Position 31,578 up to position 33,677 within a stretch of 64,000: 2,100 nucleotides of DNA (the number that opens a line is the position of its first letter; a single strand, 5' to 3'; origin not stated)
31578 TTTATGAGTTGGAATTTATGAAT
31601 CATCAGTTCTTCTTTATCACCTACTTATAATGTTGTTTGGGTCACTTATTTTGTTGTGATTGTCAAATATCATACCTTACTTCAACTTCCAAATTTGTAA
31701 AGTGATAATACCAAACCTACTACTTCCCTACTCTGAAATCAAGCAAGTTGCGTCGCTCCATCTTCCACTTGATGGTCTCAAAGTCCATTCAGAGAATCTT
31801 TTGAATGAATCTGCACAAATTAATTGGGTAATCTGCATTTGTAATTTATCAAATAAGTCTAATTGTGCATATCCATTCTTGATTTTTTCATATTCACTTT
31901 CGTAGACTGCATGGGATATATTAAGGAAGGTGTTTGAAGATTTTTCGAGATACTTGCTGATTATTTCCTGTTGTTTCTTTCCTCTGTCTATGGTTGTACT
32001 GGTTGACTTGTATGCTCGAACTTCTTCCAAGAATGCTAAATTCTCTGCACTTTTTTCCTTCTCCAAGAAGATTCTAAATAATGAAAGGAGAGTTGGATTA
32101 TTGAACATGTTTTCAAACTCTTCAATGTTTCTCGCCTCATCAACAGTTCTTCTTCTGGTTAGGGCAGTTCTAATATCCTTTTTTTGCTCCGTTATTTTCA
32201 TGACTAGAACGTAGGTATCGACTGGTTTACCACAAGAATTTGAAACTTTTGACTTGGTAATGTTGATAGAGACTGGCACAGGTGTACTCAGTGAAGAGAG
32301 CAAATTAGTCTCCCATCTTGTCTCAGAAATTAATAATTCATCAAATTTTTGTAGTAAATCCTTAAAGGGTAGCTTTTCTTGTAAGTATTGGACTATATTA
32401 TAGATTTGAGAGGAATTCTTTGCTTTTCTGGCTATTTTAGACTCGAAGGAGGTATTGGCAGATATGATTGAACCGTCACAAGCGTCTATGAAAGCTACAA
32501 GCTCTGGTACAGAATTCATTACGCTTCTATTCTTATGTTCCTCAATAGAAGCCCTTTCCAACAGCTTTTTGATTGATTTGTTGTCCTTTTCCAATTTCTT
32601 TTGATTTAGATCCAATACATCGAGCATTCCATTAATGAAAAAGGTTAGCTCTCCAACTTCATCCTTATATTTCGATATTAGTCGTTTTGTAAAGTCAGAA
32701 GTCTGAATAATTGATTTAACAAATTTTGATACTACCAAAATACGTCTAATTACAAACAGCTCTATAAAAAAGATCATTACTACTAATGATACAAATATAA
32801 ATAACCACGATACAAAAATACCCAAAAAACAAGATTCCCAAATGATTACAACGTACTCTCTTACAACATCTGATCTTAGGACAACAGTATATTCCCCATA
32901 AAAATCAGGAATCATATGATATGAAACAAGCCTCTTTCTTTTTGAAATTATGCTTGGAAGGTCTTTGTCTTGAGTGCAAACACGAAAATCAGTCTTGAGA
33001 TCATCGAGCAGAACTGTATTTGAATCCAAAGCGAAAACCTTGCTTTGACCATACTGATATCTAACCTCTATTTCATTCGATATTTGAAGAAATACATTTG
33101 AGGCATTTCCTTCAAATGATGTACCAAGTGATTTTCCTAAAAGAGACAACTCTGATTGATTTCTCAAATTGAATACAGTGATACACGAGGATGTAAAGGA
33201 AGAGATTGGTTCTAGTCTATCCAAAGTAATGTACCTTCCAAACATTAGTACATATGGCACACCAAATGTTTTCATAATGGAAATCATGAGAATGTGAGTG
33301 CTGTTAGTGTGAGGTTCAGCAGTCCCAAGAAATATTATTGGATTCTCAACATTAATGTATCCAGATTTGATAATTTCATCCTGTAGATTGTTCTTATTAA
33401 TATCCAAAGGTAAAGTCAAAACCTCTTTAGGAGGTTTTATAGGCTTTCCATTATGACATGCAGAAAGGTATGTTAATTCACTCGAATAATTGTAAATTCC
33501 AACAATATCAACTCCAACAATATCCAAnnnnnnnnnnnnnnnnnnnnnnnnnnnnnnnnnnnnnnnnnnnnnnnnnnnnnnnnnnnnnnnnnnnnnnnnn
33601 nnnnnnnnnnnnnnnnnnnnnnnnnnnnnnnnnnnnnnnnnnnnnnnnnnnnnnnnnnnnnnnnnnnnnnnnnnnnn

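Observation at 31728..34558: Bacterial-style two-TM sensor + HAMP module fused to a eukaryotic RGS domain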

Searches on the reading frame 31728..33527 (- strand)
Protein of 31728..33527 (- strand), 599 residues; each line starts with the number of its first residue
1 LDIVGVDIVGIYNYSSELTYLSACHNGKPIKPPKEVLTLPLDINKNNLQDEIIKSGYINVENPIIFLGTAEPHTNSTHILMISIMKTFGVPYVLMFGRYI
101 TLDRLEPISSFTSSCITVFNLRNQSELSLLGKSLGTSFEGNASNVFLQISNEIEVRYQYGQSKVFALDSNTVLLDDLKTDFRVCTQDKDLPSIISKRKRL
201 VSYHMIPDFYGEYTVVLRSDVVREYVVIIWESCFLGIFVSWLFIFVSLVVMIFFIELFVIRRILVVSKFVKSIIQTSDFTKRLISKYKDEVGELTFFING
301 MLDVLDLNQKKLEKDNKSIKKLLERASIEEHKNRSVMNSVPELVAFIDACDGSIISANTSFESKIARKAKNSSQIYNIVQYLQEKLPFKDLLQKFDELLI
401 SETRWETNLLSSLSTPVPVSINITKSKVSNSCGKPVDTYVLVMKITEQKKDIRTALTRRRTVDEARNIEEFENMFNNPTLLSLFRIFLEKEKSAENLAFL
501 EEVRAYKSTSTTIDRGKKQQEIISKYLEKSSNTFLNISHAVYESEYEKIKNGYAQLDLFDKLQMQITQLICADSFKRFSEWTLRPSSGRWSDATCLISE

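Call 4: search_protein_families(library=pfam, proteins=[window:31728-33527:-], max_evalue=1)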
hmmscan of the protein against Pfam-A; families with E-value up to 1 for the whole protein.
window:31728-33527:- (599 aa): 4 families
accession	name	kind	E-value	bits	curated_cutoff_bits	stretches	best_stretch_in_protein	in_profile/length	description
PF00615.24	RGS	-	4.5e-19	69.4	23.9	1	471-579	2-109/117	Regulator of G protein signaling domain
PF18508.7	zf_C2H2_13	-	0.008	16.2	26.5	1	424-442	15-33/42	Zinc finger domain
PF13188.13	PAS_8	-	0.061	13.7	21.8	1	334-363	4-32/65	PAS domain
PF17366.7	AGA2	-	0.16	12.2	25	1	5-28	23-46/58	A-agglutinin-binding subunit Aga2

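Call 5: find_homologous_proteins(query=window:31728-33527:-)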
Query window:31728-33527:- (599 aa): 1 proteins with E <= 0.001 among 8000 candidates.
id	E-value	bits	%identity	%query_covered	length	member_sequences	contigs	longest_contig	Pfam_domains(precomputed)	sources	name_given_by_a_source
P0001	7.9e-163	561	99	45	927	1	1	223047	PF00615.25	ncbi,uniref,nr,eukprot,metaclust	ncbi:predicted protein [Naegleria gruberi]|uniref:Predicted protein n=1 Tax=Naegleria gruberi TaxID=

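Call 8: search_solved_structures(query=window:31728-33527:-, max_evalue=10, show_alignments=3)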
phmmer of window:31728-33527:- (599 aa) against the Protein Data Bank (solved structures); distinct sequences matched with E-value up to 10: 48.
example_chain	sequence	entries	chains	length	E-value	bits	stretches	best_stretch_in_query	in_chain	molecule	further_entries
2crp_A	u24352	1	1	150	1.3e-05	27.6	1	454-579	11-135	Regulator of G-protein signaling 5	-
1agr_E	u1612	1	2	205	1.4e-05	27.5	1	449-579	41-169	RGS4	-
2ihd_A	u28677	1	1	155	1.8e-05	27.1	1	454-579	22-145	Regulator of G-protein signaling 8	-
5do9_B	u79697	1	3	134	2.2e-05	26.8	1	457-579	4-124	Regulator of G-protein signaling 8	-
2ode_B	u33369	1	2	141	2.5e-05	26.6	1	457-579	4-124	Regulator of G-protein signaling 8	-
2ihb_B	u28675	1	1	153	3.2e-05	26.3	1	465-580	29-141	Regulator of G-protein signalling 10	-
1ezt_A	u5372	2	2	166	3.9e-05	26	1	468-579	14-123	REGULATOR OF G-PROTEIN SIGNALING 4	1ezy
2i59_A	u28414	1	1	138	5.1e-05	25.6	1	469-580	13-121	Regulator of G-protein signaling 10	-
2dlr_A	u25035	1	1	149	6.3e-05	25.3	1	469-580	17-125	Regulator of G-protein signaling 10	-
1cmz_A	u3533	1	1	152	0.00011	24.6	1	469-592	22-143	PROTEIN (GAIP (G-ALPHA INTERACTING) PROTEIN)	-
2jnu_A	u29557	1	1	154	0.00015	24.1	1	470-580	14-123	Regulator of G-protein signaling 14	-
2bv1_A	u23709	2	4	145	0.00027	23.2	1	469-579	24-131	REGULATOR OF G-PROTEIN SIGNALLING 1 | Regulator of G-protein signaling 1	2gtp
2ebz_A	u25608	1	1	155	0.00028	23.2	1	469-580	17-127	Regulator of G-protein signaling 12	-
2es0_A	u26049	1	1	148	0.0004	22.7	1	481-579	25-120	regulator of G-protein signalling 6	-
3c7k_B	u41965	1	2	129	0.001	21.4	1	469-579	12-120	Regulator of G-protein signaling 16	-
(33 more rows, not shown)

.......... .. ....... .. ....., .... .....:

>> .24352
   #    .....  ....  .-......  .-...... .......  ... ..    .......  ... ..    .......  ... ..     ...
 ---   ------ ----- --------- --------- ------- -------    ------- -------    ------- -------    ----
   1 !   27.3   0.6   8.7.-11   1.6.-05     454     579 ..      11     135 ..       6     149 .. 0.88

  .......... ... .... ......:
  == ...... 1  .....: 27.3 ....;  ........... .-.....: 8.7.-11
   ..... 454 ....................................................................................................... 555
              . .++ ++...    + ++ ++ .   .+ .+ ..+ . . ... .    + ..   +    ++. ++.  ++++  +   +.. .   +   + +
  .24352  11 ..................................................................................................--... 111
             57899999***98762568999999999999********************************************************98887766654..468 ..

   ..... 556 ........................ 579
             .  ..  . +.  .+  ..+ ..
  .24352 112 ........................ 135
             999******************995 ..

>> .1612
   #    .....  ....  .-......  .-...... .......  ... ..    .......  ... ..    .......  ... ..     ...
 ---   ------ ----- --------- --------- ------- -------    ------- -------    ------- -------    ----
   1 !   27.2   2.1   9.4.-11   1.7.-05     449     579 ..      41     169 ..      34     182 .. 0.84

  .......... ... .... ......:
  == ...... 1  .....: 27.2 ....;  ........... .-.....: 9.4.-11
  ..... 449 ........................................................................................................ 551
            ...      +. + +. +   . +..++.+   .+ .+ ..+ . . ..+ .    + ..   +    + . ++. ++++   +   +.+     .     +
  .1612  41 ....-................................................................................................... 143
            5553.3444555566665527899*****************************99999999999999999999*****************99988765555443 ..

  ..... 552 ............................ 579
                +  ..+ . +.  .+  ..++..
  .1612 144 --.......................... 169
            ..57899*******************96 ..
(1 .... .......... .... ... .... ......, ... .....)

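Call 24: search_protein_representatives(protein=window:31728-33527:-)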
Query: 599 residues. Proteins with E-value up to 0.001 (for the whole library): 465; up to 1e-10: 77; up to 1e-30: 29. The best 150 are listed.
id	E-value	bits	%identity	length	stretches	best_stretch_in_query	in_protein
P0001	2.5e-163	561.4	98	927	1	272-547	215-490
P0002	2.4e-76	274.3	34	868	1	60-580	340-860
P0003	9.8e-68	245.9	32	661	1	61-579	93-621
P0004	2.4e-65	238.0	33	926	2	93-372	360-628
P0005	2.7e-65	237.8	30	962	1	66-581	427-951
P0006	1.9e-63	231.7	33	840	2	11-372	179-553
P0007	1.2e-61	225.8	33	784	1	74-579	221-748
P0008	3.9e-59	217.5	33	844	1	92-580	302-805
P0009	2.5e-58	214.8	33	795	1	74-580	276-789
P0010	3.7e-57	211.0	34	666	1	85-579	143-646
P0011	1.7e-51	192.3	28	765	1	26-582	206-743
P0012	1.4e-47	179.4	28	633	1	93-580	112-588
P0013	3.6e-47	178.0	31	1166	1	85-579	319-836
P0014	1.6e-45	172.6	29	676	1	33-579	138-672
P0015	1.8e-42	162.5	31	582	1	190-579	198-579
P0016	1.3e-41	159.7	28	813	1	86-578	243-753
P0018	1.2e-39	153.2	30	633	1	197-582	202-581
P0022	3.5e-33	131.8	28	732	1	179-584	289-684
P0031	3.8e-30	121.8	24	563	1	89-589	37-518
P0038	2.4e-25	106.0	26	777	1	73-580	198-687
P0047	3.0e-21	92.5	32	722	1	309-580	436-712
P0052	2.1e-16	76.5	29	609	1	309-588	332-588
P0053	3.6e-16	75.7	29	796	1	305-580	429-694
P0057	3.3e-15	72.5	26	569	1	304-580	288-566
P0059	8.5e-15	71.2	31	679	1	308-580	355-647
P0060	9.7e-15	71.0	26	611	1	316-580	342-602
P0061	1.4e-14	70.5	24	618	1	67-579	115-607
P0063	6.7e-13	64.9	31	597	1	305-579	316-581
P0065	2.5e-12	63.0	27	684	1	312-580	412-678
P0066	3.8e-12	62.4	27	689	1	304-580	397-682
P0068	1.2e-11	60.8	26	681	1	305-570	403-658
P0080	1.2e-10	57.4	26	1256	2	187-339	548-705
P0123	5.6e-07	45.4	28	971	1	197-362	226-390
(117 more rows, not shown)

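Call 26: search_protein_families(library=pfam, alignment_id=A1, max_evalue=0.01)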
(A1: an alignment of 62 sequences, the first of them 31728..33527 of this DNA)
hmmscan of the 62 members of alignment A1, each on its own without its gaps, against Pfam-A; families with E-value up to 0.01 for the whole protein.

A. member 1, window:31728-33527:- (599 aa): 2 families
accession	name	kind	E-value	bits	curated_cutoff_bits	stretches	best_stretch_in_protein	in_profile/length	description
PF00615.24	RGS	-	4.5e-19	69.4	23.9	1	471-579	2-109/117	Regulator of G protein signaling domain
PF18508.7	zf_C2H2_13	-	0.008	16.2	26.5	0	424-442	15-33/42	Zinc finger domain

B. families by the number of members that match (of 62 scanned): 28 families (the first 25 are shown)
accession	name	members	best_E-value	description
PF00615.24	RGS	57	5.4e-28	Regulator of G protein signaling domain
PF05228.19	CHASE4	37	1.3e-32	CHASE4 domain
PF00672.30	HAMP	34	5e-11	HAMP domain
PF00989.32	PAS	33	3.9e-27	PAS fold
PF13188.13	PAS_8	25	3.7e-15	PAS domain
PF13426.13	PAS_9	20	3.8e-25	PAS domain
PF03924.19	CHASE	6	6.7e-24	CHASE domain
PF08448.16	PAS_4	5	1e-12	PAS fold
PF03707.21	MHYT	3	5.9e-25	Bacterial signalling protein N terminal repeat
PF08376.15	NIT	2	4.7e-20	Nitrate and nitrite sensing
PF08447.18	PAS_3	1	2e-08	PAS fold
PF24820.1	Diguanyl_cycl_sensor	1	4e-05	Diguanylate cyclase-like sensor domain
PF05010.19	TACC_C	1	0.00019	Transforming acidic coiled-coil-containing protein (TACC), C-terminal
PF04086.19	SRP-alpha_N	1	0.00087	Signal recognition particle, alpha subunit, N-terminal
PF25140.1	PGAP1_TMD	1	0.0013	GPI inositol-deacylase transmembrane domain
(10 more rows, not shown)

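Call 27: list_cluster_members(proteins=[P0002, P0003, P0004, P0005, P0006, P0007, P0011, P0013, P0016, P0031])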
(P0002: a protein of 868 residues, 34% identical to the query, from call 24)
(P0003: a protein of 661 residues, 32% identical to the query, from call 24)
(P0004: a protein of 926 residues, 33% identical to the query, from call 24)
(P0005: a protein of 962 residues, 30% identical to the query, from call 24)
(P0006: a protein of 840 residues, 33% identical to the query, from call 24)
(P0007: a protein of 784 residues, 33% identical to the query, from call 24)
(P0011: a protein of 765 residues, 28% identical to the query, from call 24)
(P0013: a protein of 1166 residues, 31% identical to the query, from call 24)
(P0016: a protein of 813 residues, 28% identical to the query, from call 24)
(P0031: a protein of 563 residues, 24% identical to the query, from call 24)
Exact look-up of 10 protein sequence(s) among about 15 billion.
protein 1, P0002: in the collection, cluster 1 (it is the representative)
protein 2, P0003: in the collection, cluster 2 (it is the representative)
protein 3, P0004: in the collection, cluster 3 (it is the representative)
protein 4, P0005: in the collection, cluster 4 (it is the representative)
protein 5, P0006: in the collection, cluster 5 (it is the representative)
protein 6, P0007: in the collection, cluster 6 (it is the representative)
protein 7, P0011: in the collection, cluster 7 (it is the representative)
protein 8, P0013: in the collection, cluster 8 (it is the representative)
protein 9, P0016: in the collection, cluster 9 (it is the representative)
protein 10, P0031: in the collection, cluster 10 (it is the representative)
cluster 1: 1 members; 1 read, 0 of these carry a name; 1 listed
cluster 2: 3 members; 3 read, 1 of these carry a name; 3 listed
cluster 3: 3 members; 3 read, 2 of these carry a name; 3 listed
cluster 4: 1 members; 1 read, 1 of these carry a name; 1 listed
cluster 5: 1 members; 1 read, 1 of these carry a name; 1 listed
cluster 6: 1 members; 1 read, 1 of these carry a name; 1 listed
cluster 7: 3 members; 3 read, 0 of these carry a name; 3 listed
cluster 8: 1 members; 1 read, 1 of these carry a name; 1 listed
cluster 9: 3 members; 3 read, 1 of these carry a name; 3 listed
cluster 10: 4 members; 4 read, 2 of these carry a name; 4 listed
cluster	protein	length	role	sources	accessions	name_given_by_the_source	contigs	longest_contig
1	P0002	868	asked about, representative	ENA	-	-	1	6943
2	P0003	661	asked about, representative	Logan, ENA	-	-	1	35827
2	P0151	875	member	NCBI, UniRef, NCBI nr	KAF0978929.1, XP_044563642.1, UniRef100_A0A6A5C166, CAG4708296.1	hypothetical protein FDP41_001999 [Naegleria fowleri] | RGS domain-containing protein n=1 Tax=Naegleria fowleri TaxID=5763 RepID=A0A6A5C166_NAEFO | uncharacterized protein FDP41_001999 [Naegleria fowleri]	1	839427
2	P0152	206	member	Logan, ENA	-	-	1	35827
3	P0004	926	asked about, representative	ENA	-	-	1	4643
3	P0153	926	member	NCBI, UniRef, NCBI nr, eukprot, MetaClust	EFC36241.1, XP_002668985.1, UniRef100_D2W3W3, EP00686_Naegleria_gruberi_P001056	predicted protein [Naegleria gruberi] | Predicted protein n=1 Tax=Naegleria gruberi TaxID=5762 RepID=D2W3W3_NAEGR | uncharacterized protein NAEGRDRAFT_60041 [Naegleria gruberi]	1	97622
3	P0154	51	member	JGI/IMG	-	hypothetical protein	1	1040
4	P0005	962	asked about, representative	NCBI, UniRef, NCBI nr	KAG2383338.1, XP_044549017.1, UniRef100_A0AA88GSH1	hypothetical protein C9374_004675 [Naegleria lovaniensis] | HAMP domain-containing protein n=1 Tax=Naegleria lovaniensis TaxID=51637 ... | uncharacterized protein C9374_004675 [Naegleria lovaniensis]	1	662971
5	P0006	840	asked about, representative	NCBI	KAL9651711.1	hypothetical protein ABK040_009326 [Willaertia magna]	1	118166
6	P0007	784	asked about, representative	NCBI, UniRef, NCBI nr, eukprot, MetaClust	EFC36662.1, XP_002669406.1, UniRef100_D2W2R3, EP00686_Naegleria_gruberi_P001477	predicted protein [Naegleria gruberi] | Predicted protein n=1 Tax=Naegleria gruberi TaxID=5762 RepID=D2W2R3_NAEGR | uncharacterized protein NAEGRDRAFT_54250 [Naegleria gruberi]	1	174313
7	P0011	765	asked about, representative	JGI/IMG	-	-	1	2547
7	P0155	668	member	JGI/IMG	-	-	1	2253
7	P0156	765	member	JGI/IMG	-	-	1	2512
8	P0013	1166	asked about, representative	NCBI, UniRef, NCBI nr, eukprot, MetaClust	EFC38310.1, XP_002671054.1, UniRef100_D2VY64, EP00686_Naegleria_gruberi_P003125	RGS domain-containing protein [Naegleria gruberi] | RGS domain-containing protein n=1 Tax=Naegleria gruberi TaxID=5762 RepID=D2VY64_NAEGR | XP_002671054.1 RGS domain-containing protein [Naegleria gruberi strain NEG-M]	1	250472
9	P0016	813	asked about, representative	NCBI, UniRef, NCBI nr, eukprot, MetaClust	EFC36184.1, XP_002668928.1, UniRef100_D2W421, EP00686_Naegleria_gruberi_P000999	predicted protein [Naegleria gruberi] | Predicted protein n=1 Tax=Naegleria gruberi TaxID=5762 RepID=D2W421_NAEGR | uncharacterized protein NAEGRDRAFT_76151 [Naegleria gruberi]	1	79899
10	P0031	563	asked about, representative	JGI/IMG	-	PAS domain-containing protein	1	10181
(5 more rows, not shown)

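Call 39: search_protein_families(library=pfam, proteins=[P0002, P0005, P0006, P0007, P0151, P0004, P0031, P0011], max_evalue=0.01)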
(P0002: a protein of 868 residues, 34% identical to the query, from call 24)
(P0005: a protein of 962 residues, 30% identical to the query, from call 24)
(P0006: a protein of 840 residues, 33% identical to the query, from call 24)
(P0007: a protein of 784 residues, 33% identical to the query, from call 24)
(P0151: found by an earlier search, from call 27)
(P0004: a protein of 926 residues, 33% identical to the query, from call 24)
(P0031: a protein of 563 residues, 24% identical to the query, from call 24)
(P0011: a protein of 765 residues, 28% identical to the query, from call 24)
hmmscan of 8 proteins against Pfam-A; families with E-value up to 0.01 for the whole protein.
P0002 (868 aa): 3 families
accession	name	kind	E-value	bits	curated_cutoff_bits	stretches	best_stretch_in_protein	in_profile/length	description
PF00615.24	RGS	-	1.1e-13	52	23.9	1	750-861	1-111/117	Regulator of G protein signaling domain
PF05228.19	CHASE4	-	1e-08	35.9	26.2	1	230-404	1-139/140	CHASE4 domain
PF00672.30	HAMP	-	0.0019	18.9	25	1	555-583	24-52/53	HAMP domain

P0005 (962 aa): 3 families
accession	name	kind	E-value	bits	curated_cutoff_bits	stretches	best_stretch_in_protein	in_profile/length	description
PF00615.24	RGS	-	2.7e-14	54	23.9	1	840-952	1-112/117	Regulator of G protein signaling domain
PF05228.19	CHASE4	-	3e-12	47.3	26.2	1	307-480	4-138/140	CHASE4 domain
PF00672.30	HAMP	-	9.8e-06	26.3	25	1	643-673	22-52/53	HAMP domain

P0006 (840 aa): 3 families
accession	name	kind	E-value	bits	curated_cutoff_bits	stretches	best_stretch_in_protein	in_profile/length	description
PF00615.24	RGS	-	6.1e-14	52.9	23.9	1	688-796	2-109/117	Regulator of G protein signaling domain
PF05228.19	CHASE4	-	1.3e-11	45.2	26.2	1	123-296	1-140/140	CHASE4 domain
PF00672.30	HAMP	-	5.7e-07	30.2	25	1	440-487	6-52/53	HAMP domain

P0007 (784 aa): 3 families
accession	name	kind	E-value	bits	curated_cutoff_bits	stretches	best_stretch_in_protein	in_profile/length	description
PF00615.24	RGS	-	2.3e-15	57.4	23.9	1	640-749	2-110/117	Regulator of G protein signaling domain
PF00672.30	HAMP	-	0.0001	23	25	1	421-468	6-52/53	HAMP domain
PF05228.19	CHASE4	-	0.0004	21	26.2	1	88-270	1-139/140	CHASE4 domain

P0151 (875 aa): 3 families
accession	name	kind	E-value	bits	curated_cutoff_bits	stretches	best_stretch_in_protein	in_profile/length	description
PF00615.24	RGS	-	1.1e-14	55.3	23.9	1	727-843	2-117/117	Regulator of G protein signaling domain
PF05228.19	CHASE4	-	1.2e-05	25.9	26.2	1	190-364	1-135/140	CHASE4 domain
PF00672.30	HAMP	-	1.8e-05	25.4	25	1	507-554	7-53/53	HAMP domain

P0004 (926 aa): 3 families
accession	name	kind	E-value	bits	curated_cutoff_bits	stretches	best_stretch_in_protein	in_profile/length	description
PF00615.24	RGS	-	3.9e-18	66.4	23.9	1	781-896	2-116/117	Regulator of G protein signaling domain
PF05228.19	CHASE4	-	2e-08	34.9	26.2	1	204-384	1-138/140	CHASE4 domain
PF00672.30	HAMP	-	9.6e-06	26.3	25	1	517-565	6-53/53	HAMP domain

P0031 (563 aa): 5 families
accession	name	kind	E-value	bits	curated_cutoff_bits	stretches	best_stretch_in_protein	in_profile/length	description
PF00615.24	RGS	-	6.8e-12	46.2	23.9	1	401-510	2-110/117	Regulator of G protein signaling domain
PF05228.19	CHASE4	-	1.9e-11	44.7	26.2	1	10-67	83-140/140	CHASE4 domain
PF00989.32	PAS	-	7.6e-05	23.1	22.6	1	269-343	3-79/113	PAS fold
PF13426.13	PAS_9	-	0.00019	22.1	27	1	277-377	1-103/103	PAS domain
PF00672.30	HAMP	-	0.00049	20.8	25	1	192-240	4-50/53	HAMP domain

P0011 (765 aa): 5 families
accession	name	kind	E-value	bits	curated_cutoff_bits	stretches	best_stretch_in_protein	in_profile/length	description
PF00615.24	RGS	-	2.1e-16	60.8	23.9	1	632-740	2-109/117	Regulator of G protein signaling domain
PF05228.19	CHASE4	-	2.1e-11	44.6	26.2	1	132-298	1-140/140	CHASE4 domain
PF00672.30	HAMP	-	7.1e-09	36.3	25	1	417-467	2-51/53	HAMP domain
PF13426.13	PAS_9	-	1.1e-05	26.1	27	1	503-608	1-103/103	PAS domain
PF00989.32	PAS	-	0.00015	22.2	22.6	1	496-603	4-110/113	PAS fold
